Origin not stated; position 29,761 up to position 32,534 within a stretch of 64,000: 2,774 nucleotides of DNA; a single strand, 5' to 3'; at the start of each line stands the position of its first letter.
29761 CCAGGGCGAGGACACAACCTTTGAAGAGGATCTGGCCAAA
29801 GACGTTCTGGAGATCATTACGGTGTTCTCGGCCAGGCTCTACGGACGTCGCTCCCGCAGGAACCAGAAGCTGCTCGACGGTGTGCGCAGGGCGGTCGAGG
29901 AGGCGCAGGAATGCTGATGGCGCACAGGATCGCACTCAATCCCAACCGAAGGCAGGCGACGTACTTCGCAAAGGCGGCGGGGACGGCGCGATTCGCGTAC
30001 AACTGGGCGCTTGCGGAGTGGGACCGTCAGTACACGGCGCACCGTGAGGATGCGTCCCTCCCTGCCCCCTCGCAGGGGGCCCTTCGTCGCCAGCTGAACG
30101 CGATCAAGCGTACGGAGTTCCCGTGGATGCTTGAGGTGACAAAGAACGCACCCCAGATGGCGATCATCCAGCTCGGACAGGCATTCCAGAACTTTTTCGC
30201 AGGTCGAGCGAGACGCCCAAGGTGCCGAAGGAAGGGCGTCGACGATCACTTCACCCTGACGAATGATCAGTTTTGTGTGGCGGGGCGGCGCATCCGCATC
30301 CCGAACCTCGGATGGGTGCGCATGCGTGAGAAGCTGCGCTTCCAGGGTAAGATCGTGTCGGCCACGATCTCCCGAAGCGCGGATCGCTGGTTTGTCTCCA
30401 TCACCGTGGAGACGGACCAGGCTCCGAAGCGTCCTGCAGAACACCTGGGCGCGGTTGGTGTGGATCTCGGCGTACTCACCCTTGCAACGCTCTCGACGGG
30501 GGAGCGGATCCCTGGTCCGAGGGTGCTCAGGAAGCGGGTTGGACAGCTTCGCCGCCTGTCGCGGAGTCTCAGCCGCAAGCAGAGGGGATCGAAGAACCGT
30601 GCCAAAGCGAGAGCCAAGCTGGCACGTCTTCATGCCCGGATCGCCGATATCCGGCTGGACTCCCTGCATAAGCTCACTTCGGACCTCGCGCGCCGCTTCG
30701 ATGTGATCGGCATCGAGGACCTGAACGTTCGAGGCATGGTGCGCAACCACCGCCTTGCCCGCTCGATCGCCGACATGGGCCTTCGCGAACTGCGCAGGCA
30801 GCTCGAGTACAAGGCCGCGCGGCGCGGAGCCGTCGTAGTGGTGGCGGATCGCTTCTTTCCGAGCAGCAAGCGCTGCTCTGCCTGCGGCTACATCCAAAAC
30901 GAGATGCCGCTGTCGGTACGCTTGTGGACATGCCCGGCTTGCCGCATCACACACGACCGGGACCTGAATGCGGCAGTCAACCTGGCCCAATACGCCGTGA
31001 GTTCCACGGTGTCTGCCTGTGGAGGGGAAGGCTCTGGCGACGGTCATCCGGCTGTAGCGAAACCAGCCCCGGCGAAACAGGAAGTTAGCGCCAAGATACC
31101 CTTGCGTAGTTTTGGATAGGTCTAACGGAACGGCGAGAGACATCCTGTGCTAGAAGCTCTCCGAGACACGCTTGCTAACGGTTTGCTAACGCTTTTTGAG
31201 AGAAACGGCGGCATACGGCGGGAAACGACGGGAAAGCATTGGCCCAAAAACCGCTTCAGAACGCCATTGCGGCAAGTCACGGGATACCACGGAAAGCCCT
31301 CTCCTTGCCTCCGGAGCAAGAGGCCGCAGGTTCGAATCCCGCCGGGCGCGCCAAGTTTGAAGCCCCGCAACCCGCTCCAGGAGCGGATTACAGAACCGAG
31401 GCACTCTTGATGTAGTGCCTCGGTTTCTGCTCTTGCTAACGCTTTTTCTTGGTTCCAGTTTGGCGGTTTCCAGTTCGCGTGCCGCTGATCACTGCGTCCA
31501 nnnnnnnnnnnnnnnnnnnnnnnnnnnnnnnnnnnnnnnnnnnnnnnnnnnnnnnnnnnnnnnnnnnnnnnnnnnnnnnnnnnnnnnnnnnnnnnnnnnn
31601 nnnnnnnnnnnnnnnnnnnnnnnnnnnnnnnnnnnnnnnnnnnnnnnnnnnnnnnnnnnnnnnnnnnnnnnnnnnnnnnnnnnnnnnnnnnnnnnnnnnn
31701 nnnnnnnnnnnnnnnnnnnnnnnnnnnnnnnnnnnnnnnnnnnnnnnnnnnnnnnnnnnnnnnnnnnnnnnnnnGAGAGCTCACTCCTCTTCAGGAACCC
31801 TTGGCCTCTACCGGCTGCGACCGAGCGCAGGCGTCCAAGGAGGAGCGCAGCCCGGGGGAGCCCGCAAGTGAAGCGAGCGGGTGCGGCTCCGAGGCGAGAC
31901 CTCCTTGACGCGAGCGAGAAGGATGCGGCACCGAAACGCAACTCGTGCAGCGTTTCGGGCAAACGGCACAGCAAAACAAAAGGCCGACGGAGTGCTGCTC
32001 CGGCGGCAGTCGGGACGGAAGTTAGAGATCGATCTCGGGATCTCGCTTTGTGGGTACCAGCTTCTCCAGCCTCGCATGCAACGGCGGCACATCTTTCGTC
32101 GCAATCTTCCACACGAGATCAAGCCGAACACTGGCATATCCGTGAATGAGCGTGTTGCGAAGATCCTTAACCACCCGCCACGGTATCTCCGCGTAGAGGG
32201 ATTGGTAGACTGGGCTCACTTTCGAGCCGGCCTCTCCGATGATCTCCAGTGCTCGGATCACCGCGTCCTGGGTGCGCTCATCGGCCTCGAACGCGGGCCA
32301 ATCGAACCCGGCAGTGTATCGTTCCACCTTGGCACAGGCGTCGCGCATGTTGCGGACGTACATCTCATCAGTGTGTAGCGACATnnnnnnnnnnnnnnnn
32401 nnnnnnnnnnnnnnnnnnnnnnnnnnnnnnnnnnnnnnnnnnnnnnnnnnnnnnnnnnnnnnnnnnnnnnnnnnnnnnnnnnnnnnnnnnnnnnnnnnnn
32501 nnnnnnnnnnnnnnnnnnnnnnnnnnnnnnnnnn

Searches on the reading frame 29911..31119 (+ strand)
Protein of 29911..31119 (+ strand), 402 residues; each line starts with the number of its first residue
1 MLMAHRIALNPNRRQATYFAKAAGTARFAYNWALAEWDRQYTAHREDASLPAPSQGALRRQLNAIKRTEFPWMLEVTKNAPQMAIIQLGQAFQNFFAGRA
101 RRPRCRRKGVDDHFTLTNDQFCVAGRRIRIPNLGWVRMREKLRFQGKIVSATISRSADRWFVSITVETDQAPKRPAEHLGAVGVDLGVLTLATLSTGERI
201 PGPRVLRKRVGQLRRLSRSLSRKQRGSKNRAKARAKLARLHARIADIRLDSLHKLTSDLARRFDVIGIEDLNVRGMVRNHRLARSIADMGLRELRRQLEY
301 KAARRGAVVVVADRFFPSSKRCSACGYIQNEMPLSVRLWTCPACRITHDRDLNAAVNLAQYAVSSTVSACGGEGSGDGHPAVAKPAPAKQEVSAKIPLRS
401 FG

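Call 9: search_protein_families(library=pfam, proteins=[window:29911-31119:+], max_evalue=0.01)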
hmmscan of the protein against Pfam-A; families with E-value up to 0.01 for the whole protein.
window:29911-31119:+ (402 aa): 3 families
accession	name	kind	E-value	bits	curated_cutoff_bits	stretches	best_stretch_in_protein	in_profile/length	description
PF01385.25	OrfB_IS605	-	2e-28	99.4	30.5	1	164-279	2-119/120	Probable transposase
PF07282.18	Cas12f1-like_TNB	-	9.7e-22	77.3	26.3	1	292-358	2-60/60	Cas12f1-like, TNB domain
PF12323.14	HTH_OrfB_IS605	-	6.9e-13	48.3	21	1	1-45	1-46/47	Helix-turn-helix domain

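Call 12: find_encoding_contigs(protein=window:29911-31119:+, flank=6000, max_places=10)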
Protein window:29911-31119:+ (402 aa): 2 contigs read that carry it; 1 place shown.
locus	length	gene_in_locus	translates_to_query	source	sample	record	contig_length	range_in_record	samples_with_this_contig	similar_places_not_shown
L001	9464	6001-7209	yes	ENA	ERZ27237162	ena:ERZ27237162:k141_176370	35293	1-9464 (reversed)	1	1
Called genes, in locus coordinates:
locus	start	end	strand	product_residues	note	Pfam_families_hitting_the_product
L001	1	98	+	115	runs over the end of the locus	PF01638:HxlR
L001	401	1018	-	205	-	PF01872:RibD_C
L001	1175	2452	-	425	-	PF04542:Sigma70_r2, PF08281:Sigma70_r4_2, PF20239:DUF6596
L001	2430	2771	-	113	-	PF03795:YCII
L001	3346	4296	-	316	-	PF08843:AbiEii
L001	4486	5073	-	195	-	PF00583:Acetyltransf_1, PF13508:Acetyltransf_7 (weak)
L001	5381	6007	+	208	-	PF00376:MerR, PF13411:MerR_1, PF00239:Resolvase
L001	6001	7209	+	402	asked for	PF12323:HTH_OrfB_IS605, PF01385:OrfB_IS605, PF07282:Cas12f1-like_TNB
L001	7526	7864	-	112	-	PF00589:Phage_integrase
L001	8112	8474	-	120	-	PF01934:HepT-like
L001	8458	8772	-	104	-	PF01909:NTP_transf_2, PF18765:Polbeta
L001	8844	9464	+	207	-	?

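Call 14: find_homologous_proteins(query=window:29911-31119:+, max_evalue=1e-20)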
Query window:29911-31119:+ (402 aa): 7999 proteins with E <= 1e-20 among 8000 candidates; the best 120 are listed.
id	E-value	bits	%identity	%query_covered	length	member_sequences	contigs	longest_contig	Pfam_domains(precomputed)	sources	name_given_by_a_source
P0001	2.6e-265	897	100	100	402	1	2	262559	PF12323.15,PF01385.26,PF07282.19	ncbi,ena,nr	ncbi:MAG: RNA-guided endonuclease TnpB family protein [Thermaerobacter sp.]|nr:RNA-guided endonuclea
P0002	1.1e-213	727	81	99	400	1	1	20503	PF12323.15,PF01385.26,PF07282.19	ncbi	-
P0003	2.0e-213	726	81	99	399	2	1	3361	PF12323.15,PF01385.26,PF07282.19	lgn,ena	-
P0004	3.9e-213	725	81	99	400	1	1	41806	PF12323.15,PF01385.26,PF07282.19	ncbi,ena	-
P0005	7.2e-210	715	81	99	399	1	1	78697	PF12323.15,PF01385.26,PF07282.19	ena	-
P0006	6.9e-208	708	79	99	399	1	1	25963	PF12323.15,PF01385.26,PF07282.19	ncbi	-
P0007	5.5e-207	705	81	98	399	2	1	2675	PF12323.15,PF01385.26,PF07282.19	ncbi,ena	-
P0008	3.0e-205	700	79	99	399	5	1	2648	PF12323.15,PF01385.26,PF07282.19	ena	-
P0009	2.2e-204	697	77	98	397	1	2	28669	PF12323.15,PF01385.26,PF07282.19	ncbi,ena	-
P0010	7.7e-204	695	79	98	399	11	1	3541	PF12323.15,PF01385.26,PF07282.19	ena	-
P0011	1.3e-202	691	79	99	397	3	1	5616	PF12323.15,PF01385.26,PF07282.19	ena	-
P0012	4.6e-202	689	79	98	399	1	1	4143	PF12323.15,PF01385.26,PF07282.19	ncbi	-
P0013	6.0e-202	689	77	98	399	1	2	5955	PF12323.15,PF01385.26,PF07282.19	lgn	-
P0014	1.4e-195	668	77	97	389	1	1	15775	PF12323.15,PF01385.26,PF07282.19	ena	-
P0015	1.7e-194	664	74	98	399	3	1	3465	PF12323.15,PF01385.26,PF07282.19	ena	-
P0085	1.7e-181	621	71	99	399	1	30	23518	PF12323.15,PF01385.26,PF07282.19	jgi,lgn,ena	-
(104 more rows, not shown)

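Call 15: find_encoding_contigs(protein=P0002, flank=3000, max_places=4)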
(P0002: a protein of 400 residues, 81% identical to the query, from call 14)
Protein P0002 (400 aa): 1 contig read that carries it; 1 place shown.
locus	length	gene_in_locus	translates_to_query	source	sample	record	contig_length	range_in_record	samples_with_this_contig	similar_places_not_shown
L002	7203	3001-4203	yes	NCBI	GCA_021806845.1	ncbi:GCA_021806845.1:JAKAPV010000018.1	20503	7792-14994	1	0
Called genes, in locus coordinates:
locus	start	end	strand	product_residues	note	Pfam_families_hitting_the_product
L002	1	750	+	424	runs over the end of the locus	PF00266:Aminotran_5, PF22580:KYNU_C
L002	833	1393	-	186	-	PF06168:DUF981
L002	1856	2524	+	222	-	-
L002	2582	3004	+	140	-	PF00239:Resolvase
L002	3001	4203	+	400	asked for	PF12323:HTH_OrfB_IS605, PF01385:OrfB_IS605, PF07282:Cas12f1-like_TNB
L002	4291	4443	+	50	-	-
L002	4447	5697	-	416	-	PF01566:Nramp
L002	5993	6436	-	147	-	PF01058:Oxidored_q6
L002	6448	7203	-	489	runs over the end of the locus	PF00329:Complex1_30kDa, PF00374:NiFeSe_Hases, PF00346:Complex1_49kDa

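Call 16: find_encoding_contigs(protein=P0004, flank=3000, max_places=4)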
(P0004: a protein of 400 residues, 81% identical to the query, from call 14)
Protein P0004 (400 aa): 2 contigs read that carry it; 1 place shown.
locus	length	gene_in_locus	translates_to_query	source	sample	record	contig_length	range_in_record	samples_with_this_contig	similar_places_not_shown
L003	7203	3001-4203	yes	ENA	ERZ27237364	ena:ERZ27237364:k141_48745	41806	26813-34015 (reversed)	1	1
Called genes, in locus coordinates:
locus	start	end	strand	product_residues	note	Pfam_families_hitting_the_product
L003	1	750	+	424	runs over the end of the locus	PF00266:Aminotran_5, PF22580:KYNU_C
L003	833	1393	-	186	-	PF06168:DUF981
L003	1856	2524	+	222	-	-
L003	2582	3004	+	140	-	PF00239:Resolvase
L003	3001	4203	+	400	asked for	PF12323:HTH_OrfB_IS605, PF01385:OrfB_IS605, PF07282:Cas12f1-like_TNB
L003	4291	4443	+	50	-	-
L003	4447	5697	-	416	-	PF01566:Nramp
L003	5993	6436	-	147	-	PF01058:Oxidored_q6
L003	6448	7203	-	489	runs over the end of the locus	PF00329:Complex1_30kDa, PF00374:NiFeSe_Hases, PF00346:Complex1_49kDa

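Call 17: find_encoding_contigs(protein=P0005, flank=3000, max_places=4)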
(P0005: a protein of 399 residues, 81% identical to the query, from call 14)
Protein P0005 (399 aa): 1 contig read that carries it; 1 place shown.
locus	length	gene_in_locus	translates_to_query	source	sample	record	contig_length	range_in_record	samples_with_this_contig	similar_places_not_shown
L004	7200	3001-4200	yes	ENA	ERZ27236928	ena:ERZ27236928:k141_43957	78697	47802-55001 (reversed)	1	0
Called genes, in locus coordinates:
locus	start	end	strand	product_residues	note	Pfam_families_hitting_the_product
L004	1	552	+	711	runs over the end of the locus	PF13328:HD_4, PF01966:HD, PF04607:RelA_SpoT, PF02824:TGS, PF19296:RelA_AH, PF28438:RelA_RIS, PF01842:ACT (weak), PF13291:ACT_4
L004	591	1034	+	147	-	PF04343:DUF488, PF22751:DUF488-N3a, PF22752:DUF488-N3i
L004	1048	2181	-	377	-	PF04055:Radical_SAM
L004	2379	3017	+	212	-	PF00376:MerR, PF13411:MerR_1, PF00239:Resolvase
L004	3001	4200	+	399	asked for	PF12323:HTH_OrfB_IS605, PF01385:OrfB_IS605, PF07282:Cas12f1-like_TNB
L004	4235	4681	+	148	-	PF02580:Tyr_Deacylase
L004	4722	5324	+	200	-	PF23023:Anti-Pycsar_Apyc1 (weak), PF00753:Lactamase_B, PF12706:Lactamase_B_2 (weak)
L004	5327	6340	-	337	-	PF01370:Epimerase, PF05368:NmrA (faint), PF13460:NAD_binding_10 (weak)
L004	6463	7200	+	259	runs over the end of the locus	PF06778:Chlor_dismutase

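Call 18: find_encoding_contigs(protein=P0006, flank=3000, max_places=4)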
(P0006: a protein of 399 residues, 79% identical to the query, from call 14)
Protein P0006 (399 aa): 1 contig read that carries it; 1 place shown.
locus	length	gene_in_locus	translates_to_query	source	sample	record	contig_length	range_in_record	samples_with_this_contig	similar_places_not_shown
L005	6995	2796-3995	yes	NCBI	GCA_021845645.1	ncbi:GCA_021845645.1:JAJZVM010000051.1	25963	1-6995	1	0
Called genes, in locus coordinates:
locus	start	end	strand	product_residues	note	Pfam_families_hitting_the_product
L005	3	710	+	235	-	?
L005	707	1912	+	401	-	-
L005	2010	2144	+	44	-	-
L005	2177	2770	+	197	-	PF00376:MerR, PF12728:HTH_17 (weak), PF13411:MerR_1, PF00239:Resolvase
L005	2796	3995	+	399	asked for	PF12323:HTH_OrfB_IS605, PF01385:OrfB_IS605, PF07282:Cas12f1-like_TNB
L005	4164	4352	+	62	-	PF11127:YgaP-like_TM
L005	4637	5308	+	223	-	PF00027:cNMP_binding, PF13545:HTH_Crp_2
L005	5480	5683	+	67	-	-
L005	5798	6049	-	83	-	PF00578:AhpC-TSA, PF08534:Redoxin (weak)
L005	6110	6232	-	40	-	-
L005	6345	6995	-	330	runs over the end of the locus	PF01656:CbiA, PF10609:ParA, PF13614:AAA_31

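Call 56: find_encoding_contigs(protein=P0085, flank=1500, max_places=8)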
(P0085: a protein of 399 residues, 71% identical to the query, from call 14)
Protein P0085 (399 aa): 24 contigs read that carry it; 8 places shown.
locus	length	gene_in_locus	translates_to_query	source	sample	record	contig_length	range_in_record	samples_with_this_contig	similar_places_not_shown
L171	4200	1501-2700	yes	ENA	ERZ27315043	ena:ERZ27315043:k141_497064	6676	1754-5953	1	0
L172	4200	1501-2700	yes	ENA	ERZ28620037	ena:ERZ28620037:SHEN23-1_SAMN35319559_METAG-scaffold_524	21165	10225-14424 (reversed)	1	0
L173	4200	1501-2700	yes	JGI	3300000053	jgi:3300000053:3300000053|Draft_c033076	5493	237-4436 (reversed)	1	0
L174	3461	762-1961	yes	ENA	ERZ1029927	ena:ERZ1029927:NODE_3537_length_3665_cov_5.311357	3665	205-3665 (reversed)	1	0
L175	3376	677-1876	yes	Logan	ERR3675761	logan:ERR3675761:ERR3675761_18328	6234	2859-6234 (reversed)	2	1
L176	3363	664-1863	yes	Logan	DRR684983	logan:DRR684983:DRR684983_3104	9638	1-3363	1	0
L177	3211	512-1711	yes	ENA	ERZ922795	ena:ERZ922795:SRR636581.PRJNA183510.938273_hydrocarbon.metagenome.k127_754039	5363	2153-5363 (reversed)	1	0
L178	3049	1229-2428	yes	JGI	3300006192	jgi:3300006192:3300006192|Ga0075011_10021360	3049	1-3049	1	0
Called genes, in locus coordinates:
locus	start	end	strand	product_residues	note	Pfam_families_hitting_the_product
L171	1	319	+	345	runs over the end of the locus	PF00873:ACR_tran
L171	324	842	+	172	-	-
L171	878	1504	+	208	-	PF00376:MerR, PF12728:HTH_17 (faint), PF13411:MerR_1, PF00239:Resolvase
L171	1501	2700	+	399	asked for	PF12323:HTH_OrfB_IS605, PF01385:OrfB_IS605, PF07282:Cas12f1-like_TNB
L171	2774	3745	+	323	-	PF00873:ACR_tran, PF02355:SecD_SecF_C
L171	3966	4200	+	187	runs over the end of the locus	PF01169:GDT1, PF01925:TauE (faint), PF01169:GDT1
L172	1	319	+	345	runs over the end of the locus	PF00873:ACR_tran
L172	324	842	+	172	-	-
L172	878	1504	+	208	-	PF00376:MerR, PF12728:HTH_17 (faint), PF13411:MerR_1, PF00239:Resolvase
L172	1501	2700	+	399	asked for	PF12323:HTH_OrfB_IS605, PF01385:OrfB_IS605, PF07282:Cas12f1-like_TNB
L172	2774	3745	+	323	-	PF00873:ACR_tran, PF02355:SecD_SecF_C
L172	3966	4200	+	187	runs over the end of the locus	PF01169:GDT1, PF01925:TauE (faint), PF01169:GDT1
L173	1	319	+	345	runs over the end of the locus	-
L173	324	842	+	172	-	-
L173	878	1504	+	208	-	-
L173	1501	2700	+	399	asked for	PF12323:HTH_OrfB_IS605, PF01385:OrfB_IS605, PF07282:Cas12f1-like_TNB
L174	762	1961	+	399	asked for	PF12323:HTH_OrfB_IS605, PF01385:OrfB_IS605, PF07282:Cas12f1-like_TNB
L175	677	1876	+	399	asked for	PF12323:HTH_OrfB_IS605, PF01385:OrfB_IS605, PF07282:Cas12f1-like_TNB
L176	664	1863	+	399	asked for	PF12323:HTH_OrfB_IS605, PF01385:OrfB_IS605, PF07282:Cas12f1-like_TNB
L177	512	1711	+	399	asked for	PF12323:HTH_OrfB_IS605, PF01385:OrfB_IS605, PF07282:Cas12f1-like_TNB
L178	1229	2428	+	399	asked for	PF12323:HTH_OrfB_IS605, PF01385:OrfB_IS605, PF07282:Cas12f1-like_TNB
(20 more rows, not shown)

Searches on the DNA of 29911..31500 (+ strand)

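Call 39: search_rna_families(source=window, start=30700, end=31500, threshold=evalue, max_evalue=10)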
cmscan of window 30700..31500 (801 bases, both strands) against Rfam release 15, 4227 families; matches with E-value up to 10: 7.
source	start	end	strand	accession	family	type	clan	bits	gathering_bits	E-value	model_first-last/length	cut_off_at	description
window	31016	31083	+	RF03064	RAGATH-18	Gene; sRNA;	-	23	44.9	0.11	1-71/71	no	RAGATH-18 RNA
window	31383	31436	+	RF00665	mir-290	Gene; miRNA;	CL00096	18.7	51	0.76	1-70/70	no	mir-290 microRNA precursor family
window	31291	31342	+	RF00005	tRNA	Gene; tRNA;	CL00001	17.1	29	1.4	10-63/71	no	tRNA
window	31307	31351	-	RF04354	Plastid-ycf2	Cis-reg;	-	16.4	65.7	2.3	1-75/75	no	Plastid-ycf2 5UTR RNA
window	30854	30944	-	RF03006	M23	Gene; sRNA;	-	14.7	41.2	9.3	1-53/53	no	M23 RNA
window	31305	31342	-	RF04351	Plastid-psbl-rps4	Cis-reg;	-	14.1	68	7.8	9-45/53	no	Plastid-psbl-rps4 3UTR RNA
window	30847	30893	-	RF01696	Chlorobi-1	Gene; sRNA;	-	13.5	50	1.2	1-67/67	no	Chlorobi-1 RNA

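Call 74: search_rna_families(sources=[L002, L004, L005, L171, L174, L176], threshold=evalue, max_evalue=1)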
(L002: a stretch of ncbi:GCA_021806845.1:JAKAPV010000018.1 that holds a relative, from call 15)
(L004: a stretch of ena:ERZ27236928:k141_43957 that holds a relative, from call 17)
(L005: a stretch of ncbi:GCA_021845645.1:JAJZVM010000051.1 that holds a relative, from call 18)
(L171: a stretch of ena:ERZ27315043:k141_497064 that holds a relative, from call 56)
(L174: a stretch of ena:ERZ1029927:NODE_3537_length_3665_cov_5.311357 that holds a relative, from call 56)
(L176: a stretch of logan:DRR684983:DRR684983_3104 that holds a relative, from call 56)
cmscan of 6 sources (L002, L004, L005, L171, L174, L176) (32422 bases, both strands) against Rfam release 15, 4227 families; matches with E-value up to 1: 5.
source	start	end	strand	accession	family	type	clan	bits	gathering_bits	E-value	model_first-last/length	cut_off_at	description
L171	3790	3875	+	RF00080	Manganese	Cis-reg; riboswitch;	-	33.3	45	1.2e-05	14-177/177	no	Manganese Mn2+ riboswitch aptamer (yybP-ykoY)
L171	2606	2673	+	RF03064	RAGATH-18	Gene; sRNA;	-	29.3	44.9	0.1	1-71/71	no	RAGATH-18 RNA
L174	1867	1934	+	RF03064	RAGATH-18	Gene; sRNA;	-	29.3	44.9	0.1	1-71/71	no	RAGATH-18 RNA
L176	1769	1836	+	RF03064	RAGATH-18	Gene; sRNA;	-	29.3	44.9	0.1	1-71/71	no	RAGATH-18 RNA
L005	3901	3968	+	RF03064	RAGATH-18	Gene; sRNA;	-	28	44.9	0.22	1-71/71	no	RAGATH-18 RNA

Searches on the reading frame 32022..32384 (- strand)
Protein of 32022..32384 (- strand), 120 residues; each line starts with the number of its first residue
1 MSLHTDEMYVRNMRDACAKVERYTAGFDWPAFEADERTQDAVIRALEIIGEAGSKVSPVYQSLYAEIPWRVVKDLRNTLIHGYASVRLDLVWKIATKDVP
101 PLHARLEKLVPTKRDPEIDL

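Call 9: search_protein_families(library=pfam, proteins=[window:32022-32384:-], max_evalue=0.01)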
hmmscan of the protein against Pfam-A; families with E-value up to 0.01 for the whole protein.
window:32022-32384:- (120 aa): 1 family
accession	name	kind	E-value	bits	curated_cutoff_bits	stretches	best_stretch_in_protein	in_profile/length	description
PF01934.22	HepT-like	-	1.3e-23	83.5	23.5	1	13-108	1-119/120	Ribonuclease HepT-like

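Call 36: find_encoding_contigs(protein=window:32022-32384:-, flank=8000, max_places=8)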
Protein window:32022-32384:- (120 aa): 4 contigs read that carry it; 3 places shown.
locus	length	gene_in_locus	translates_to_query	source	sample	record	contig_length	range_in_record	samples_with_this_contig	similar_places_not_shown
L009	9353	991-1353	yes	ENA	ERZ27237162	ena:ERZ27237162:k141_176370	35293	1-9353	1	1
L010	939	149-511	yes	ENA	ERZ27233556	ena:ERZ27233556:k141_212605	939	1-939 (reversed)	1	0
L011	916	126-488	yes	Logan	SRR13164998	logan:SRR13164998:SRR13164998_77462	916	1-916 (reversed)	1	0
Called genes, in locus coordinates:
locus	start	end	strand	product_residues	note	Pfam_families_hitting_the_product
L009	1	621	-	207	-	?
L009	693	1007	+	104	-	PF01909:NTP_transf_2, PF18765:Polbeta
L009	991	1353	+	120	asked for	PF01934:HepT-like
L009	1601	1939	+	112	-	PF00589:Phage_integrase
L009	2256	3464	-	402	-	PF12323:HTH_OrfB_IS605, PF01385:OrfB_IS605, PF07282:Cas12f1-like_TNB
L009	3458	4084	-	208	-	PF00376:MerR, PF13411:MerR_1, PF00239:Resolvase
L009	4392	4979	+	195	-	PF00583:Acetyltransf_1, PF13508:Acetyltransf_7 (weak)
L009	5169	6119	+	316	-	PF08843:AbiEii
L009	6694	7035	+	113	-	PF03795:YCII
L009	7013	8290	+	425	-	PF04542:Sigma70_r2, PF08281:Sigma70_r4_2, PF20239:DUF6596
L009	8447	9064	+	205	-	PF01872:RibD_C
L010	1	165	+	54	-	?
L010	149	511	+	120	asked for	PF01934:HepT-like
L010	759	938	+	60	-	?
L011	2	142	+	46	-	?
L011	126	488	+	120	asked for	PF01934:HepT-like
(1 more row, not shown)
